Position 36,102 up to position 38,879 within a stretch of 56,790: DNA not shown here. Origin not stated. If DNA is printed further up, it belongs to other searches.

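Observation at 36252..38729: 825-aa single polypeptide wiring two MtoD-like shuttle domains to a nine-haem domain and a cytochrome b membrane anchor (extended CbcL architecture)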

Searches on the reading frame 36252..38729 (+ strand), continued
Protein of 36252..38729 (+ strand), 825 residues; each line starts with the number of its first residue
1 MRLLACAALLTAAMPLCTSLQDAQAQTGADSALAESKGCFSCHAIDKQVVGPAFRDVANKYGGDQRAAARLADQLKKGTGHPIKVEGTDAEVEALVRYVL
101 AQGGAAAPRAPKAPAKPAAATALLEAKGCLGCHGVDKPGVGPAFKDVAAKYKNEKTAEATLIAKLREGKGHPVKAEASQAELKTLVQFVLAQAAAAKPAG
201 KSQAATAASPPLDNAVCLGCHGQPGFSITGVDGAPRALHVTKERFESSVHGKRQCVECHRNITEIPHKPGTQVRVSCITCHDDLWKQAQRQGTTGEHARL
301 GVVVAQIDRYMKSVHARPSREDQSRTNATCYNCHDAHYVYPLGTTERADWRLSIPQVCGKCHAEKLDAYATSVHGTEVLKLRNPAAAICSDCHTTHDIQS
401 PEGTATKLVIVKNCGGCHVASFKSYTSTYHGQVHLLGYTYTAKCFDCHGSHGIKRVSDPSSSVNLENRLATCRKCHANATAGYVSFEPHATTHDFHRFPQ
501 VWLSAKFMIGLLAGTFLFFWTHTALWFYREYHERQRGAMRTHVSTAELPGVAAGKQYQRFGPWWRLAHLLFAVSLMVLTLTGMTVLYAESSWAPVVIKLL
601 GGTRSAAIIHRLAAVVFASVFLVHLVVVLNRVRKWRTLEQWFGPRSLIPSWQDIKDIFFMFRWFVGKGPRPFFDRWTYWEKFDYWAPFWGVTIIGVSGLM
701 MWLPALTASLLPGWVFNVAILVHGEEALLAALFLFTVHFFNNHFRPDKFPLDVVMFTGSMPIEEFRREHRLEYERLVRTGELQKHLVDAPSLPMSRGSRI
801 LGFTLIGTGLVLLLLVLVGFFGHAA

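Call 29: search_solved_structures(query=L073:12046-12312:+, max_evalue=0.001, show_alignments=2)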
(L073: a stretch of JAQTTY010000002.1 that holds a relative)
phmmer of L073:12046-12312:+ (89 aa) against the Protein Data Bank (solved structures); distinct sequences matched with E-value up to 0.001: 15.
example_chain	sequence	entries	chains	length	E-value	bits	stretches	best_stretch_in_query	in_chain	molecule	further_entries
4xxl_A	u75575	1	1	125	1.8e-29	104.9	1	3-89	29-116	Cytochrome c class I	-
9l08_A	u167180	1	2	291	2.4e-12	50.3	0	7-45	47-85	Covalently Connected Cytochrome c555 trimer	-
1dvv_A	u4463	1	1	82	1.8e-09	41.1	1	10-58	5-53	CYTOCHROME C551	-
2exv_A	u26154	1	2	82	1.5e-08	38.2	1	10-58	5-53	Cytochrome c-551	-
2pac_A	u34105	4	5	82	7.8e-08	35.9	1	11-58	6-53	CYTOCHROME C551 | Cytochrome c-551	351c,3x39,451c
5xed_A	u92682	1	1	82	6.6e-07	32.9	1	11-58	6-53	Cytochrome c-551,Cytochrome c-552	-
5xec_A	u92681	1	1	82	8e-07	32.7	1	11-58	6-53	Cytochrome c-551,Cytochrome c-552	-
5xec_C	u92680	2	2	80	8.7e-07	32.6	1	10-58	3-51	Cytochrome c-552,Cytochrome c-551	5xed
1a56_A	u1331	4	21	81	2.1e-06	31.4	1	10-57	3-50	FERRICYTOCHROME C-552 | FERROCYTOCHROME C-552 | CYTOCHROME C-552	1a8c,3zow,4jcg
3zox_A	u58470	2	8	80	2.6e-06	31.1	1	10-57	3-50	CYTOCHROME C-552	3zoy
2d0s_A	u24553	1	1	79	3.4e-06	30.7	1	10-54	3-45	cytochrome c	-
1cor_A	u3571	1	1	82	1.2e-05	28.9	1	9-57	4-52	CYTOCHROME C551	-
1ayg_A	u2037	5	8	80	1.4e-05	28.8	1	10-58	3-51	CYTOCHROME C-552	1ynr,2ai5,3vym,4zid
6kq1_A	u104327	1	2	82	1.8e-05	28.4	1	9-58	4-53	Cytochrome C biogenesis protein CcsA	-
5aur_A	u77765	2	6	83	0.00099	22.8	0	10-58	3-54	Cytochrome c-552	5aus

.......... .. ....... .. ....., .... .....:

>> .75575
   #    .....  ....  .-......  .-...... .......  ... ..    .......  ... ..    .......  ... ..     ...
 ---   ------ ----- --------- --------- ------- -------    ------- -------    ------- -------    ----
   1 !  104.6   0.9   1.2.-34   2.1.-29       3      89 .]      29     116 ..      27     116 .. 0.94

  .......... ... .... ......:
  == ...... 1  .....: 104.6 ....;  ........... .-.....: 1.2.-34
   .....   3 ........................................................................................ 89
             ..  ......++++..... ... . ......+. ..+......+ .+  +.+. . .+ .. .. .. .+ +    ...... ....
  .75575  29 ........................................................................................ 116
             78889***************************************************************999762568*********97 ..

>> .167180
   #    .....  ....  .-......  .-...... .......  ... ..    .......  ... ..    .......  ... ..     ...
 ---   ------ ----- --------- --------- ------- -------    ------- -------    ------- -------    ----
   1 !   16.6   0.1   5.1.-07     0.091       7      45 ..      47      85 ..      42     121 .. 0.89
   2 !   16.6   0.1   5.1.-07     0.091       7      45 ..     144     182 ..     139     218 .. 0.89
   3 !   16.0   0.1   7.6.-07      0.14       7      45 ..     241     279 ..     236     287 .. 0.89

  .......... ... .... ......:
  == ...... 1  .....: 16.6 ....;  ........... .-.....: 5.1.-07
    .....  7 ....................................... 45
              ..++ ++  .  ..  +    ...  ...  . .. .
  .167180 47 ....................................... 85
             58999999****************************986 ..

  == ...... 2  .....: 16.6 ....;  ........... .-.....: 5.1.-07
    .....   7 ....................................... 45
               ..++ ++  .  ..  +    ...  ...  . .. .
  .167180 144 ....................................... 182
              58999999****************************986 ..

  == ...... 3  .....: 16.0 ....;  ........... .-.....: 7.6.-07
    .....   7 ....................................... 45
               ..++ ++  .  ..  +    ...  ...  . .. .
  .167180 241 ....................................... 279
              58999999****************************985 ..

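Call 41: search_protein_representatives(protein=window:36252-38729:+)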
Query: 825 residues. Proteins with E-value up to 0.001 (for the whole library): 6887; up to 1e-10: 2842; up to 1e-30: 790. The best 150 are listed.
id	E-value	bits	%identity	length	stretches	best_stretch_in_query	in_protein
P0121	1.4e-232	790.9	55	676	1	194-821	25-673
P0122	4.7e-218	742.9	54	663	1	200-821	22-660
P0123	3.1e-203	693.9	57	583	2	405-821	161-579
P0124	3.6e-203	693.6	50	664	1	202-821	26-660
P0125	6.7e-199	679.5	40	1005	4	307-820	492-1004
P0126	1.8e-196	671.5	61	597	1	117-594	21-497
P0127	2.2e-170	585.2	44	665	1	203-820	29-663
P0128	1.0e-166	573.1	45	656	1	204-821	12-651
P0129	1.2e-160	553.0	43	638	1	211-821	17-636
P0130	1.1e-155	536.5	38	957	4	299-816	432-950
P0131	4.9e-143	494.7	58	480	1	276-636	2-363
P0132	1.3e-142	493.3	40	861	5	308-820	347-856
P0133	8.4e-138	477.4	42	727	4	352-817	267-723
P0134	1.6e-137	476.5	37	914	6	304-817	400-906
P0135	1.2e-136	473.6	35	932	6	295-817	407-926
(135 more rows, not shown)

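Call 51: predict_structure(alignment_id=A1)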
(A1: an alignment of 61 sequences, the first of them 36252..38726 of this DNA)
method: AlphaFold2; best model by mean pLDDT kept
length: 825 residues; sequences in the alignment: 61
mean_pLDDT: 72.3   pTM: 0.56
mean pLDDT of the five models: 72.3, 71.9, 67.9, 66.9, 66.7
residues with pLDDT >= 90: 71; 70-90: 465; 50-70: 200; < 50: 89
segments of 3 or more residues with pLDDT < 50: 1-3, 12-54, 104-115, 197-208, 325-334, 395-400
pLDDT, mean of each block of 10 residues (from residue 1): 50 44 34 24 27 53 70 77 71 73 45 53 83 78 89 93 85 80 93 63 41 70 73 71 78 64 59 65 87 83 71 58 49 56 78 80 81 82 78 51 56 66 70 60 63 74 80 79 66 76 81 78 81 74 55 79 88 89 81 89 89 92 88 86 80 86 85 73 74 83 79 77 73 68 63 71 82 88 89 85 84 84 71
secondary structure, 60 per line:
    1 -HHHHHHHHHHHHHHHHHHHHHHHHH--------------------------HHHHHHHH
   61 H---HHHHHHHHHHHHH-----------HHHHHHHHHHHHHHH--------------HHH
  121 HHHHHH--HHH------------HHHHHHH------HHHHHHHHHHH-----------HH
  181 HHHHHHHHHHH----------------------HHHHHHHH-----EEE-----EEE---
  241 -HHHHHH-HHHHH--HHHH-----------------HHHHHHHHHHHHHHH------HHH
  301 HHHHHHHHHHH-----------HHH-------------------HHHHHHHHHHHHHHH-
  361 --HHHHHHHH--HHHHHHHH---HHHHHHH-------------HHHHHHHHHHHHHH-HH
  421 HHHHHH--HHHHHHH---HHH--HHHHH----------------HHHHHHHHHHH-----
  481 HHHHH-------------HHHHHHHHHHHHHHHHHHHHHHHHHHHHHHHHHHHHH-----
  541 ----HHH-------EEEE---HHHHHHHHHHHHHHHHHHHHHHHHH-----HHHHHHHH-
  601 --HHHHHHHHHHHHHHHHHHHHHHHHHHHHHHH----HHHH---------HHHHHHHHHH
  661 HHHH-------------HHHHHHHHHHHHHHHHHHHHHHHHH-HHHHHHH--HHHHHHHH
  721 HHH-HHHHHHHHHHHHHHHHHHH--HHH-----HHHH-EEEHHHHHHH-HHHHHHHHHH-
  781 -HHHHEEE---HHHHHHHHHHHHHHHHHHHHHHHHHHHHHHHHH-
elements in order (helices of 4 or more, strands of 3 or more residues): H2-26 H53-61 H65-77 H89-103 H118-126 H144-150 H157-167 H179-191 H214-221 E227-229 E235-237 H242-247 H249-253 H256-259 H277-291 H298-311 H345-359 H363-370 H373-380 H384-390 H404-417 H419-426 H429-435 H444-448 H465-475 H481-485 H499-535 E555-558 H562-586 H592-599 H603-633 H638-641 H651-664 H678-702 H704-710 H713-723 H725-743 H754-757 E759-761 H762-768 H770-779 H782-785 E786-788 H792-824

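Call 54: fold_search(model_id=the predicted structure, library=pdb)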
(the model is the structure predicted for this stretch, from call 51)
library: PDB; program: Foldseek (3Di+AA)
matches with E <= 10: 53; with E <= 0.001: 0
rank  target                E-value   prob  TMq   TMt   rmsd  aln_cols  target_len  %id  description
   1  1kqf_C                4.7e-03  1.00  0.22  0.74   4.1       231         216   16  FORMATE DEHYDROGENASE N FROM E. COLI (released 2002-03-15)
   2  4xxl                  9.5e-03  1.00  0.09  0.71   2.2        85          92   34  Crystal structure of Class 1 cytochrome MtoD from Sideroxydans lithotrophicus ES-1 (released 2015-04-15)
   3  2exv_C                1.4e-02  1.00  0.09  0.80   2.5        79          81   38  Crystal structure of the F7A mutant of the cytochrome c551 from Pseudomonas aeruginosa (released 2006-02-07)
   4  1dvv_MODEL_1_A        1.6e-02  1.00  0.08  0.75   2.7        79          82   38  SOLUTION STRUCTURE OF THE QUINTUPLE MUTANT OF CYTOCHROME C-551 FROM PSEUDOMONAS AERUGINOSA (released 2000-11-29)
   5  351c                  2.5e-02  1.00  0.08  0.78   2.6        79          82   38  STRUCTURE OF CYTOCHROME C551 FROM P. AERUGINOSA REFINED AT 1.6 ANGSTROMS RESOLUTION AND COMPARISON OF THE TWO REDOX FORM (released 1981-10-02)
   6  1fi3                  3.5e-02  1.00  0.08  0.75   2.8        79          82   34  SOLUTION STRUCTURE OF THE M61H MUTANT OF PSEUDOMONAS STUTZERI SUBSTRAIN ZOBELL FERROCYTOCHROME C-551 (released 2001-03-14)
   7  2exv_A                3.9e-02  1.00  0.09  0.79   2.5        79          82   38  Crystal structure of the F7A mutant of the cytochrome c551 from Pseudomonas aeruginosa (released 2006-02-07)
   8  1ynr_B                5.0e-02  1.00  0.08  0.77   2.7        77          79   35  Crystal structure of the cytochrome c-552 from Hydrogenobacter thermophilus at 2.0 resolution (released 2005-05-17)
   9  9l08_A                6.2e-02  1.00  0.08  0.20  10.5       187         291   25  Cyclic Trimer of Helix-Linked Cytochrome c555 (released 2025-05-28)
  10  6kq1_A                8.3e-02  1.00  0.08  0.77   2.6        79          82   34  Crystal structure of cytochrome c551 from Pseudomonas sp. strain MT-1. (released 2020-08-19)
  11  1cch                  9.4e-02  1.00  0.08  0.75   2.7        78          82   35  THE SOLUTION CONFORMATION OF CYTOCHROME C-551 FROM P.STUTZERI ZOBELL DETERMINED BY NMR+ (released 1994-04-30)
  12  2i8f                  1.0e-01  1.00  0.08  0.71   3.0        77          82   35  Solution Conformation of the H47A Mutant of Pseudomonas stutzeri ZoBell Ferrocytochrome c-551 (released 2007-06-05)
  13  3zoy_C                1.2e-01  1.00  0.08  0.81   2.3        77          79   32  Crystal Structure of N64Del Mutant of Nitrosomonas europaea Cytochrome c552 (hexagonal space group) (released 2013-08-14)
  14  1ayg_MODEL_1_A        1.5e-01  1.00  0.08  0.75   4.2        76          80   34  SOLUTION STRUCTURE OF CYTOCHROME C-552, NMR, 20 STRUCTURES (released 1998-11-25)
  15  3zox_A                1.6e-01  1.00  0.08  0.81   2.3        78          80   32  Crystal Structure of N64Del Mutant of Nitrosomonas europaea Cytochrome c552 (monoclinic space group) (released 2013-08-14)
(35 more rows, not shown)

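Call 61: find_encoding_contigs(protein=P0012, flank=10000, max_places=2)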
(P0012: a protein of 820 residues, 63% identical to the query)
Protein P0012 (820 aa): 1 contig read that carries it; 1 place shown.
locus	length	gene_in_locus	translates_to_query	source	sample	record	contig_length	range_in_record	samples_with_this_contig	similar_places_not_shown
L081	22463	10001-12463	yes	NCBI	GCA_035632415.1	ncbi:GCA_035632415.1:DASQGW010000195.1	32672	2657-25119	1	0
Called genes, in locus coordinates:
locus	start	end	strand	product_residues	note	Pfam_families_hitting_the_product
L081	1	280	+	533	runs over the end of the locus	PF00390:malic, PF03949:Malic_M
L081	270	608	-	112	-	PF02313:Fumarate_red_D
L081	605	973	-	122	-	PF02300:Fumarate_red_C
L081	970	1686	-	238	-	PF13085:Fer2_3, PF13187:Fer4_9 (faint), PF13183:Fer4_8, PF13237:Fer4_10, PF12838:Fer4_7 (weak), PF13484:Fer4_16 (weak), PF13534:Fer4_17 (weak)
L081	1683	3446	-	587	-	PF00890:FAD_binding_2, PF01946:Thi4 (faint), PF07992:Pyr_redox_2 (faint), PF02910:Succ_DH_flav_C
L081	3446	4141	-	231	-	PF01209:Ubie_methyltran, PF08241:Methyltransf_11, PF08242:Methyltransf_12 (weak), PF13649:Methyltransf_25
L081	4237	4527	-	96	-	-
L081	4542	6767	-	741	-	PF11854:MtrB_PioB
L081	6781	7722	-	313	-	PF22113:Mtrc-MtrF_II-IV_dom (faint), PF03264:Cytochrom_NNT (faint), PF14522:Cytochrome_C7 (faint), PF22678:Cytochrom_c_NrfB-like, PF09699:Paired_CXXCH_1, PF14537:Cytochrom_c3_2 (weak), PF09699:Paired_CXXCH_1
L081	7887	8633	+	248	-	PF00027:cNMP_binding, PF13545:HTH_Crp_2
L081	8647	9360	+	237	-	PF00034:Cytochrom_C (weak), PF13442:Cytochrome_CBB3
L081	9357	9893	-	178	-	PF00258:Flavodoxin_1, PF03358:FMN_red (faint), PF12724:Flavodoxin_5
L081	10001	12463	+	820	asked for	PF00034:Cytochrom_C (faint), PF09699:Paired_CXXCH_1 (faint), PF14522:Cytochrome_C7 (faint), PF14537:Cytochrom_c3_2 (faint), PF22113:Mtrc-MtrF_II-IV_dom (faint)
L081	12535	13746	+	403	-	PF00034:Cytochrom_C (weak), PF13442:Cytochrome_CBB3 (weak)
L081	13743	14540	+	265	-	PF27139:Aq_1264_TM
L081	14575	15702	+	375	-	PF00034:Cytochrom_C, PF13442:Cytochrome_CBB3 (faint), PF09699:Paired_CXXCH_1 (faint)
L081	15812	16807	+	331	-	PF14522:Cytochrome_C7 (faint), PF09699:Paired_CXXCH_1 (faint), PF14537:Cytochrom_c3_2 (faint), PF22113:Mtrc-MtrF_II-IV_dom (faint), PF00034:Cytochrom_C (weak), PF13442:Cytochrome_CBB3, PF00034:Cytochrom_C (weak), PF13442:Cytochrome_CBB3 (weak)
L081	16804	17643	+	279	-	PF12838:Fer4_7, PF13237:Fer4_10 (weak), PF13247:Fer4_11, PF12838:Fer4_7 (weak), PF13187:Fer4_9 (weak), PF12797:Fer4_2 (weak), PF00037:Fer4 (weak), PF12837:Fer4_6 (weak), +4 more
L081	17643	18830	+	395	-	PF03916:NrfD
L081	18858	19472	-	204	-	PF00571:CBS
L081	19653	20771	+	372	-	PF00034:Cytochrom_C, PF13442:Cytochrome_CBB3 (faint), PF00034:Cytochrom_C (weak)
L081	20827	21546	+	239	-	PF00027:cNMP_binding, PF13545:HTH_Crp_2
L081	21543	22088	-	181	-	PF01814:Hemerythrin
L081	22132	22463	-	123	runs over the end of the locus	PF09996:DUF2237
